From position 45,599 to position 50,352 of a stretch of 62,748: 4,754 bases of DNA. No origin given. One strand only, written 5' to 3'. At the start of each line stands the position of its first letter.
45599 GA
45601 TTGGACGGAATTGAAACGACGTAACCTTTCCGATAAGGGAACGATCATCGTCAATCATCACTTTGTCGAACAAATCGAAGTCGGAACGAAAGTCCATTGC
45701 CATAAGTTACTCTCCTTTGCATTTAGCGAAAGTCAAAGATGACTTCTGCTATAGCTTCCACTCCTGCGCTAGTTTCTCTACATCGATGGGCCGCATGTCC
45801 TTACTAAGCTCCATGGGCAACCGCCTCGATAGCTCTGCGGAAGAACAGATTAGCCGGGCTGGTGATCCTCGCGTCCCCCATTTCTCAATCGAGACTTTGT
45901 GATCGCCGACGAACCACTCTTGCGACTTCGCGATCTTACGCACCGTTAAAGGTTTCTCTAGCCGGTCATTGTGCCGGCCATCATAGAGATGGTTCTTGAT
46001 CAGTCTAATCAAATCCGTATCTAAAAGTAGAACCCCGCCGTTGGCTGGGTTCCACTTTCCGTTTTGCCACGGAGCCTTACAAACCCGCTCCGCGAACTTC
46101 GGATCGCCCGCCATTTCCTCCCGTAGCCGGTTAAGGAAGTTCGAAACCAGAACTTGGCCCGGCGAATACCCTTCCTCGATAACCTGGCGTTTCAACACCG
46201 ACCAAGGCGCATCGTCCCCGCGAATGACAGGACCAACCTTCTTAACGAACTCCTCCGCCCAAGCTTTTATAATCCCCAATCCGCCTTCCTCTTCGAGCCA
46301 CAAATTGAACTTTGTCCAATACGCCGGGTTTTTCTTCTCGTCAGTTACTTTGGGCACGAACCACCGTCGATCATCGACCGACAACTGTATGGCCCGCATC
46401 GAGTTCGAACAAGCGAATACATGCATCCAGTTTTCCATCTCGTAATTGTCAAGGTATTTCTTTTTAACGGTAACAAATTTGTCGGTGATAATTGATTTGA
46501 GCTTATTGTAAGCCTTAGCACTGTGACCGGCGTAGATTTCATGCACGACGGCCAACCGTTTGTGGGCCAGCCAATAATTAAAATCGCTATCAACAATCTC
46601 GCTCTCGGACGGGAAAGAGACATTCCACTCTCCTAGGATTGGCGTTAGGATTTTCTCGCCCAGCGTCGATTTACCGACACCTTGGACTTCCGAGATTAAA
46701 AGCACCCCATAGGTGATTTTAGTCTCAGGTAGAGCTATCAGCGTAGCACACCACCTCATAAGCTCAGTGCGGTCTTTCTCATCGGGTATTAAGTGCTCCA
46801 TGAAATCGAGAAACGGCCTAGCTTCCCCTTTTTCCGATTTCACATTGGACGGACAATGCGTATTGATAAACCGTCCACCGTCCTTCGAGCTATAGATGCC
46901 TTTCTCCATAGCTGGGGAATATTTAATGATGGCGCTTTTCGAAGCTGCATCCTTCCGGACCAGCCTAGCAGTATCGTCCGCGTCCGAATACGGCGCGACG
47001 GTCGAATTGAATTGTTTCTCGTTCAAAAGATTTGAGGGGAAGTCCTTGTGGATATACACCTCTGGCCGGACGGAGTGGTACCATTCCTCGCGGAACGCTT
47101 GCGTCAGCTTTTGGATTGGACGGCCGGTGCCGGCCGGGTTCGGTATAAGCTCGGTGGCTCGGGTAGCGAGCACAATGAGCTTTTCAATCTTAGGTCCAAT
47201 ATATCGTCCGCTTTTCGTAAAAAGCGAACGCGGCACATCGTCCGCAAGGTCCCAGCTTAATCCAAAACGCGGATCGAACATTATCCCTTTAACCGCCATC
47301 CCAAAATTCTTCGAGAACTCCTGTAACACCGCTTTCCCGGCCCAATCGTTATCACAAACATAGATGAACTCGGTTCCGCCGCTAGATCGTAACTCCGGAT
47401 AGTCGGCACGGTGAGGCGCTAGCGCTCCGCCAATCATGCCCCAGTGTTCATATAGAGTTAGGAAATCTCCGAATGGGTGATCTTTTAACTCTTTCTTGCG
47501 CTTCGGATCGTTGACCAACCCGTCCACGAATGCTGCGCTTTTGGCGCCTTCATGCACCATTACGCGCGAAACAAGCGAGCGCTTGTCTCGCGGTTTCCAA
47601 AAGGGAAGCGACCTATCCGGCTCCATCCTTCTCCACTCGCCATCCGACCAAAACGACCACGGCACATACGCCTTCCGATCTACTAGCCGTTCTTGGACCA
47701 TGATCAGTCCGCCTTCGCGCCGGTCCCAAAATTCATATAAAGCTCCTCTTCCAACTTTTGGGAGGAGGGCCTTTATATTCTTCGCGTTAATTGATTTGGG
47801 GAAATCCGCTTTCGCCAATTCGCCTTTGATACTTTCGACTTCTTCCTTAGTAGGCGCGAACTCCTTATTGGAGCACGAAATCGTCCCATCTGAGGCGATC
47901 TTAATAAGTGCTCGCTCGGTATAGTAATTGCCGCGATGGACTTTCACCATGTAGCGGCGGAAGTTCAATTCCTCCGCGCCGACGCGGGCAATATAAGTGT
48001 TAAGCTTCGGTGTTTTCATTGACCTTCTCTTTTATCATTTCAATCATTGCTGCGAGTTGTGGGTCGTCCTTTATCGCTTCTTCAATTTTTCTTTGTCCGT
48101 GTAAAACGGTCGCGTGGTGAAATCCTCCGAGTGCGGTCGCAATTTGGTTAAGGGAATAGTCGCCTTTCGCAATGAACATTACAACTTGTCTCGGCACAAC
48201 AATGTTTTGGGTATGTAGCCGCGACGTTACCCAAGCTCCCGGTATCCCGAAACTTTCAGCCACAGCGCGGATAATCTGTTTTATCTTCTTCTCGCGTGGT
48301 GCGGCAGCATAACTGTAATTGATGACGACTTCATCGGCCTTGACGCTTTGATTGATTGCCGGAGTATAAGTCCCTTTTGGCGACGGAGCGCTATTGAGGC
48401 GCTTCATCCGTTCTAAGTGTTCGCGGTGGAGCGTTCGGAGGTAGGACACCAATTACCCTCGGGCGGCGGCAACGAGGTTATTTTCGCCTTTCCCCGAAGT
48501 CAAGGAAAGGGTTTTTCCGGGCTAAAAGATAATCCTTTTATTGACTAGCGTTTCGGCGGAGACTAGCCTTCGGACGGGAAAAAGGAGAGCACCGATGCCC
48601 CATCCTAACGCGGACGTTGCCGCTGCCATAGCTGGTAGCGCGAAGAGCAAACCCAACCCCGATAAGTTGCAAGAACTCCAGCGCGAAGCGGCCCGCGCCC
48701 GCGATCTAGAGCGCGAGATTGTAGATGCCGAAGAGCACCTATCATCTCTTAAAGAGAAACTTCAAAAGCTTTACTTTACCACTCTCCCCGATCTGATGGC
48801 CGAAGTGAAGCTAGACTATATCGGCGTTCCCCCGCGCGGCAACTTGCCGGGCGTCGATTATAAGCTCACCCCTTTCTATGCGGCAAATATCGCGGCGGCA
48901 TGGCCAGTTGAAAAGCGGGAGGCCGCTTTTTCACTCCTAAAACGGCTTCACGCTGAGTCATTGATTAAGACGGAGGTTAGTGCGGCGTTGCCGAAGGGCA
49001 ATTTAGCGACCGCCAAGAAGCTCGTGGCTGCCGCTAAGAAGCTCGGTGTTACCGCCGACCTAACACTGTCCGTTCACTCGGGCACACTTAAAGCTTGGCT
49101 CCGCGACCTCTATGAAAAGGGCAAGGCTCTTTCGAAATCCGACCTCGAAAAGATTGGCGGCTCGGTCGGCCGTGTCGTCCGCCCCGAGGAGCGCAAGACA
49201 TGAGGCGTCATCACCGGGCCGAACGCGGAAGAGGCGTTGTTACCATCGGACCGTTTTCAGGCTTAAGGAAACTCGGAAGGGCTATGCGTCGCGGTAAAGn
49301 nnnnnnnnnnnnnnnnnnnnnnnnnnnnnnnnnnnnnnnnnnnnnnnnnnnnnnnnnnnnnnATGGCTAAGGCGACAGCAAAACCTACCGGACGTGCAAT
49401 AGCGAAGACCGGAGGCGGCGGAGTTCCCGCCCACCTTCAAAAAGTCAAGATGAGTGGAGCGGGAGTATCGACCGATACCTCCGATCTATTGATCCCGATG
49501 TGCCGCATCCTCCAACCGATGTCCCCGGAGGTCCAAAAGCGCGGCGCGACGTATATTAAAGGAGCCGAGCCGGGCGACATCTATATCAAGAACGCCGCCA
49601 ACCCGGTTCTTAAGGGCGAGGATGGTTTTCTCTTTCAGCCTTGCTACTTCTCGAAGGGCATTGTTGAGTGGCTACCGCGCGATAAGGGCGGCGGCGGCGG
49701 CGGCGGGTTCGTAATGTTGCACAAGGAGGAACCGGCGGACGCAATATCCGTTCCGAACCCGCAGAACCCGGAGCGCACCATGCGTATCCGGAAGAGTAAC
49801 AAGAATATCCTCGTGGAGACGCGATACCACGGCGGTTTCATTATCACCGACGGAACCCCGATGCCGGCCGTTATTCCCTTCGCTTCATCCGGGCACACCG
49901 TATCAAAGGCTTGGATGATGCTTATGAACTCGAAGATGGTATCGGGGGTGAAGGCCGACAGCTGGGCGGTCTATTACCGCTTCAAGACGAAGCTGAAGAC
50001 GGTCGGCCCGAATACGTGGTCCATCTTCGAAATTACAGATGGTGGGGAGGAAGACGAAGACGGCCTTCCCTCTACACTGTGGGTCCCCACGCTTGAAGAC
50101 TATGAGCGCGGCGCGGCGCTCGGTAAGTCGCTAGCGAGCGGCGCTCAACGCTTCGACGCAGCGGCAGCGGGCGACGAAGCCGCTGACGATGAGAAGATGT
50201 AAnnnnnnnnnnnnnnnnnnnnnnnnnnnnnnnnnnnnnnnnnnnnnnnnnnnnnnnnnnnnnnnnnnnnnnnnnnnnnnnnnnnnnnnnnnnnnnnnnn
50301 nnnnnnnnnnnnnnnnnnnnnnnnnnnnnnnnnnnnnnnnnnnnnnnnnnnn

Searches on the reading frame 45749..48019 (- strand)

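Call 61: search_protein_families(library=pfam, max_evalue=0.001, proteins=[window:45749-48019:-])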
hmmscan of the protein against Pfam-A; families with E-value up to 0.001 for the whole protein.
window:45749-48019:- (756 aa): 1 family
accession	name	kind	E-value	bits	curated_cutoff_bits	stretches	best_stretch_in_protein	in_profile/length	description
PF19263.5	DUF5906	-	8.3e-21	75.2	27.6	1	441-552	1-114/114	Family of unknown function (DUF5906)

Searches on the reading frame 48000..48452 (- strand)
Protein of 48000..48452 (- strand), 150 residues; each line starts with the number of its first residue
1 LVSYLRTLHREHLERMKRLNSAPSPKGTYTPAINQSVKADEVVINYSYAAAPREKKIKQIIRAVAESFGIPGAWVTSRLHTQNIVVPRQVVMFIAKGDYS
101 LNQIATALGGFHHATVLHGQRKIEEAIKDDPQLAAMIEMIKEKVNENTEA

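Call 61: search_protein_families(library=pfam, max_evalue=0.001, proteins=[window:48000-48452:-])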
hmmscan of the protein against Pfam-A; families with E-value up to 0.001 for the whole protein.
window:48000-48452:- (150 aa): 1 family
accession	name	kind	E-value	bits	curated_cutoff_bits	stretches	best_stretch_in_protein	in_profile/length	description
PF08299.17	Bac_DnaA_C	-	1.3e-16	60.8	31.5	1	57-123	1-69/69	Bacterial dnaA protein helix-turn-helix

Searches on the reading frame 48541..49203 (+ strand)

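Call 61: search_protein_families(library=pfam, max_evalue=0.001, proteins=[window:48541-49203:+])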
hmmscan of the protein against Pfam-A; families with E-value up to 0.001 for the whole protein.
window:48541-49203:+ (220 aa): 1 family
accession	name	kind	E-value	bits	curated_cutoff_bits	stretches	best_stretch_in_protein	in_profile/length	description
PF23984.1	DUF7307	-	1e-11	45.3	27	1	49-201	5-115/129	Pam3 gp33-like protein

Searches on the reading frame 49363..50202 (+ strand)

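Call 61: search_protein_families(library=pfam, max_evalue=0.001, proteins=[window:49363-50202:+])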
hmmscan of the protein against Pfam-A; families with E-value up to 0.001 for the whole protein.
window:49363-50202:+ (279 aa): 1 family
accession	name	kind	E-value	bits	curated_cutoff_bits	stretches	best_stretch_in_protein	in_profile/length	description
PF23977.1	Pam3_Gp34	-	2e-35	123.1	27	1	20-233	5-214/235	Pam3 phage gp34-like protein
